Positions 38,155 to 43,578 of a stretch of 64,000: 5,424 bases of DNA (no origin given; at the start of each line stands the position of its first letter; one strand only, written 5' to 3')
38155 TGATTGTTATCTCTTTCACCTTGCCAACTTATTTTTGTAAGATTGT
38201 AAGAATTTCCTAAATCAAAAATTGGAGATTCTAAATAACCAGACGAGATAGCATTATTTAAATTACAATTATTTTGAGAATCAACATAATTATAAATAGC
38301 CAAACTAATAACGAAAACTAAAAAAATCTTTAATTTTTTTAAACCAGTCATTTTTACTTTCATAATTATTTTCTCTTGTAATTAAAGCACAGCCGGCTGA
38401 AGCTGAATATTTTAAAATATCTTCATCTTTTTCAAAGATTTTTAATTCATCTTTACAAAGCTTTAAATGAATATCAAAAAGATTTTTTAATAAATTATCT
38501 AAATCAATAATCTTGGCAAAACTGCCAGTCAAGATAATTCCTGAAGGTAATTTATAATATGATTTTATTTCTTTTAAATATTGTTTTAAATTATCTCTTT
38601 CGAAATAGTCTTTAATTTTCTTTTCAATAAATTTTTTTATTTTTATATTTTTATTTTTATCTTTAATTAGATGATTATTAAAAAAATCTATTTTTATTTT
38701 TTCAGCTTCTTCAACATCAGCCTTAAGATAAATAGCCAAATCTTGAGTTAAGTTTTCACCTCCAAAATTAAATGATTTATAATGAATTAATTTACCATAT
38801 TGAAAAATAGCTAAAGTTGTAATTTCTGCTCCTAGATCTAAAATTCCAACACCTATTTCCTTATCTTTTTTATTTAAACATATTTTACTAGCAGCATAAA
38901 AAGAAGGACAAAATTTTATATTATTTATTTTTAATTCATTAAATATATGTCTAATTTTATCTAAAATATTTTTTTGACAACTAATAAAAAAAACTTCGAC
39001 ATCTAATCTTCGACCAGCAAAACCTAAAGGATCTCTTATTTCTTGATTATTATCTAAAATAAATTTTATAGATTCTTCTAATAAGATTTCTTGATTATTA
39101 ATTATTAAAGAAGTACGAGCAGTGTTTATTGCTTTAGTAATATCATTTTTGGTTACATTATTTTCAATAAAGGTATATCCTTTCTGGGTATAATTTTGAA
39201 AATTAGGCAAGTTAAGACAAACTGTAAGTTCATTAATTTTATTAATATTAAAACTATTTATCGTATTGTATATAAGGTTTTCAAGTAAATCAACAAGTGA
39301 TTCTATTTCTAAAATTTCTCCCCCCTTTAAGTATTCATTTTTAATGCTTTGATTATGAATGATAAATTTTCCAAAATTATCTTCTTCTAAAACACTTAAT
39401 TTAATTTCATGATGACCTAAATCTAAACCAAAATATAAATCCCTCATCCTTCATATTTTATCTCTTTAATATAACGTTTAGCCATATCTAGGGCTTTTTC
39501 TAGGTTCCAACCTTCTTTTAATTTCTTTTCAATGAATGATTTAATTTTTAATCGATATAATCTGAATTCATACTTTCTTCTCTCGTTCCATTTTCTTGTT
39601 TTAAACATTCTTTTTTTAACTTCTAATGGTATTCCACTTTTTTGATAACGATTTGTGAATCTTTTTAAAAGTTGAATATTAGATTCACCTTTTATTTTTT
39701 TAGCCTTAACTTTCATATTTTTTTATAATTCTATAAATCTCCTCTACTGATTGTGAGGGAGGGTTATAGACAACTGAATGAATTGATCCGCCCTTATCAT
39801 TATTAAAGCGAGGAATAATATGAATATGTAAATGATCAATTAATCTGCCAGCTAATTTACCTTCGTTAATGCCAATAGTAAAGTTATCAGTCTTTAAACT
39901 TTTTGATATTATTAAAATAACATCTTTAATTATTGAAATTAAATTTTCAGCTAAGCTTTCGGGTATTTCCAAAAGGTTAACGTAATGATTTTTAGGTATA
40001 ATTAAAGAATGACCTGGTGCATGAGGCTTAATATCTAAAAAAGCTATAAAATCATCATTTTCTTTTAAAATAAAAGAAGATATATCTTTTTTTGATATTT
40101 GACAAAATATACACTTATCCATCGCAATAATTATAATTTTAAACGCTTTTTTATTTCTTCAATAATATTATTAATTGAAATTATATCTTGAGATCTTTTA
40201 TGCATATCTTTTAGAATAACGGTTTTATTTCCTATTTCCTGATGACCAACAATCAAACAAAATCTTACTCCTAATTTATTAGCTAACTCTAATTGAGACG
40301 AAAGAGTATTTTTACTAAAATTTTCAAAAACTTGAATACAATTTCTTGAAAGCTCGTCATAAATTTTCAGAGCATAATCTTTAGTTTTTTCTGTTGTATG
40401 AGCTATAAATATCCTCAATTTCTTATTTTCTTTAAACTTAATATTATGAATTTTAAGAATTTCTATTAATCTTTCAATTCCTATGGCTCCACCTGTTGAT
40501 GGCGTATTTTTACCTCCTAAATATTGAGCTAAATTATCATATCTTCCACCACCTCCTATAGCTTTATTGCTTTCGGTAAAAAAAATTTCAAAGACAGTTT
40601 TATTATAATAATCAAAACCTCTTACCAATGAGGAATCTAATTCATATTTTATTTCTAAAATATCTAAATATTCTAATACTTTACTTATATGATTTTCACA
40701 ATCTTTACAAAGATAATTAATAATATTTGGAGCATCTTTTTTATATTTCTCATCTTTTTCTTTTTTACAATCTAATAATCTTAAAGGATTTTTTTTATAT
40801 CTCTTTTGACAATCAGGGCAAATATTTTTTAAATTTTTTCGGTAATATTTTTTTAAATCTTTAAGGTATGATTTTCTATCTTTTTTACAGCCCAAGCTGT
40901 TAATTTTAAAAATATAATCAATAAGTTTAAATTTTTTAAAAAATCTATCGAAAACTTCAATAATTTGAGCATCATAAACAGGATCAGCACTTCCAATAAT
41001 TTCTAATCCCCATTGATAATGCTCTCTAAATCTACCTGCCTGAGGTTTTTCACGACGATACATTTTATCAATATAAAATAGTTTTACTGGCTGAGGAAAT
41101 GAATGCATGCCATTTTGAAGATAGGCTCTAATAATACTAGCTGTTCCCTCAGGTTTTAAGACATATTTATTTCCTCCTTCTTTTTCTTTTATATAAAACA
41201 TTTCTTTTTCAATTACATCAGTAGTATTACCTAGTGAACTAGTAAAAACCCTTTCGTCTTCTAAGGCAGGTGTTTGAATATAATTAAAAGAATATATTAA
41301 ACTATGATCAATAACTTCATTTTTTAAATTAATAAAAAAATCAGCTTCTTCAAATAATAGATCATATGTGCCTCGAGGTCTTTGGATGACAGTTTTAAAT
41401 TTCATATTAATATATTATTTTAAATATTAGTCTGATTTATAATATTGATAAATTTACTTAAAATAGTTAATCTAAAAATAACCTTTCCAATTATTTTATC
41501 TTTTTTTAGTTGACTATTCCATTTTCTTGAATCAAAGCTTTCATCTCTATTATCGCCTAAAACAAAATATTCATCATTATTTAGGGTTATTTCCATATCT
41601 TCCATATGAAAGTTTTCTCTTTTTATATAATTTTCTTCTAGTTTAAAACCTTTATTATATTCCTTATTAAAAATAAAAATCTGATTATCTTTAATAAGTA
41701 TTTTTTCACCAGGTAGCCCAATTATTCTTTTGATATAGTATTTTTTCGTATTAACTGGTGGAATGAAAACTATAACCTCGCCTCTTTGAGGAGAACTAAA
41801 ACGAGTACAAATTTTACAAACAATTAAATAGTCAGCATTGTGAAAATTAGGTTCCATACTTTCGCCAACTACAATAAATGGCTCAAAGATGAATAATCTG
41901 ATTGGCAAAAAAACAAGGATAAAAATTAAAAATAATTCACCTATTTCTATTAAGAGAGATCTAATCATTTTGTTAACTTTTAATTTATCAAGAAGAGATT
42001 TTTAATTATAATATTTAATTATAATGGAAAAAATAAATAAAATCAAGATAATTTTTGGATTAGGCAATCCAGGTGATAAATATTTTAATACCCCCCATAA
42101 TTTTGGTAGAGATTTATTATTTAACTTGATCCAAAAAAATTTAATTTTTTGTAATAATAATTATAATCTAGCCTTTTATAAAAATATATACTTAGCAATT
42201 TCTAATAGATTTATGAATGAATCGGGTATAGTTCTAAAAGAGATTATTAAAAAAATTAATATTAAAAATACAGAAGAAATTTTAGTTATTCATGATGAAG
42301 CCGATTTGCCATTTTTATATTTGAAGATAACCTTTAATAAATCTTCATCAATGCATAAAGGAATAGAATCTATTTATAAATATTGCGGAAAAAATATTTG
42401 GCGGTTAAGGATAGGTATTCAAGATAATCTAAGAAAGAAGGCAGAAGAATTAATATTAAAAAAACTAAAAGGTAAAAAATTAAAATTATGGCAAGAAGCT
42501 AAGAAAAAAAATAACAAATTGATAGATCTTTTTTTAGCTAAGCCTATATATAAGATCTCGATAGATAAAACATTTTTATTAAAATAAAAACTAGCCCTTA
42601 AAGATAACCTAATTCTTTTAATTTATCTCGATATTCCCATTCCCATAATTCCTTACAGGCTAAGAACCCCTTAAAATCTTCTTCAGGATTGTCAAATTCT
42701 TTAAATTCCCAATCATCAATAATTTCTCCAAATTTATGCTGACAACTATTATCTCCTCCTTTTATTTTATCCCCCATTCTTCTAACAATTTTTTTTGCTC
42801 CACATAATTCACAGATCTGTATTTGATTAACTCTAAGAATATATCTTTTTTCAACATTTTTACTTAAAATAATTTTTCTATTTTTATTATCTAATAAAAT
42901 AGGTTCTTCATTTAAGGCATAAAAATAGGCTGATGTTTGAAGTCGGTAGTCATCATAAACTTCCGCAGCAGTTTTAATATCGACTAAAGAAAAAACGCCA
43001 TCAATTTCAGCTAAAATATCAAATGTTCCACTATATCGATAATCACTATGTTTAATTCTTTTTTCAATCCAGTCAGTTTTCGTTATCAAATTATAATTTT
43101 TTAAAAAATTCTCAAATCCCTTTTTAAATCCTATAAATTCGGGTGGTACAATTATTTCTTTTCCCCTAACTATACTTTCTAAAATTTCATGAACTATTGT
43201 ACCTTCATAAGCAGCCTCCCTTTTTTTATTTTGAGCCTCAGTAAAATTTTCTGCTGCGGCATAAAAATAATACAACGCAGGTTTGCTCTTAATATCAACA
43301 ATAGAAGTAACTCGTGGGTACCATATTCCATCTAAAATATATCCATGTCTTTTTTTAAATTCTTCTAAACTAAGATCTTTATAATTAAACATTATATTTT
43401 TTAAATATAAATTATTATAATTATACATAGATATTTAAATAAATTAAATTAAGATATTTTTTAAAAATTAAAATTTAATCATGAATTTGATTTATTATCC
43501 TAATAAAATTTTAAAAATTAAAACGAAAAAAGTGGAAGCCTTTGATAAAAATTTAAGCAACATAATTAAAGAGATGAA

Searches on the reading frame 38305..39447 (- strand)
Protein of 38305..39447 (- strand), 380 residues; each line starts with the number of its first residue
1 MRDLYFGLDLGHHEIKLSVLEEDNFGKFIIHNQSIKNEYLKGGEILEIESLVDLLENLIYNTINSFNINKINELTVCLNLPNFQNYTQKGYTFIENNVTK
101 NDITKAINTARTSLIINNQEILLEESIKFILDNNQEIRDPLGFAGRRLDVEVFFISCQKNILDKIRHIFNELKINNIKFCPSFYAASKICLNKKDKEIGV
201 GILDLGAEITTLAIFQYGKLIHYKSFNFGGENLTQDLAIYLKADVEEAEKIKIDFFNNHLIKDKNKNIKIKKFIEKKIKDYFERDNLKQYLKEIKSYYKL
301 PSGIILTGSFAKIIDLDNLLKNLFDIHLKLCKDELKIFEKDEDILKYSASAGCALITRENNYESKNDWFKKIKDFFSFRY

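Call 54: search_protein_families(library=pfam, proteins=[window:38305-39447:-], max_evalue=0.01)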
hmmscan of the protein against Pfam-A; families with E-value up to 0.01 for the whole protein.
window:38305-39447:- (380 aa): 4 families
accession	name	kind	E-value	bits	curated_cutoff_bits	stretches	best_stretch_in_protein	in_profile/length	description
PF14450.12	FtsA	-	7.3e-13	49.4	31.8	1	202-322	2-101/127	Cell division protein FtsA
PF02491.25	SHS2_FTSA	-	3.2e-12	47.1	25.4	1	88-155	9-78/79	SHS2 domain inserted in FTSA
PF11104.14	PilM_2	-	3.7e-12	46.3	27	1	190-330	172-304/340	Type IV pilus assembly protein PilM;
PF06723.19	MreB_Mbl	-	1.7e-05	24.2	27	0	199-270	146-222/327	MreB/Mbl protein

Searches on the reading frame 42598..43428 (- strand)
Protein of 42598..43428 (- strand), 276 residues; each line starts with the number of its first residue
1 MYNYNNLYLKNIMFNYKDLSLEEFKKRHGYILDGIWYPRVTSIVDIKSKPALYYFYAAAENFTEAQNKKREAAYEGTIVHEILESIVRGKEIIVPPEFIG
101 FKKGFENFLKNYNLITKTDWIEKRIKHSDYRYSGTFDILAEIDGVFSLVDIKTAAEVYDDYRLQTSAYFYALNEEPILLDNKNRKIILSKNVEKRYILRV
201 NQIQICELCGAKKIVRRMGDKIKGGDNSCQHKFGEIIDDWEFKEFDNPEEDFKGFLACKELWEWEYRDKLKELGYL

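Call 54: search_protein_families(library=pfam, proteins=[window:42598-43428:-], max_evalue=0.01)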
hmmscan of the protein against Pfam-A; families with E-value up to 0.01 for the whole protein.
window:42598-43428:- (276 aa): 1 family
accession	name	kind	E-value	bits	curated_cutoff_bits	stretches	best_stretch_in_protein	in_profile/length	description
PF12705.13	PDDEXK_1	-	9.4e-05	22.9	22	0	130-216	122-218/247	PD-(D/E)XK nuclease superfamily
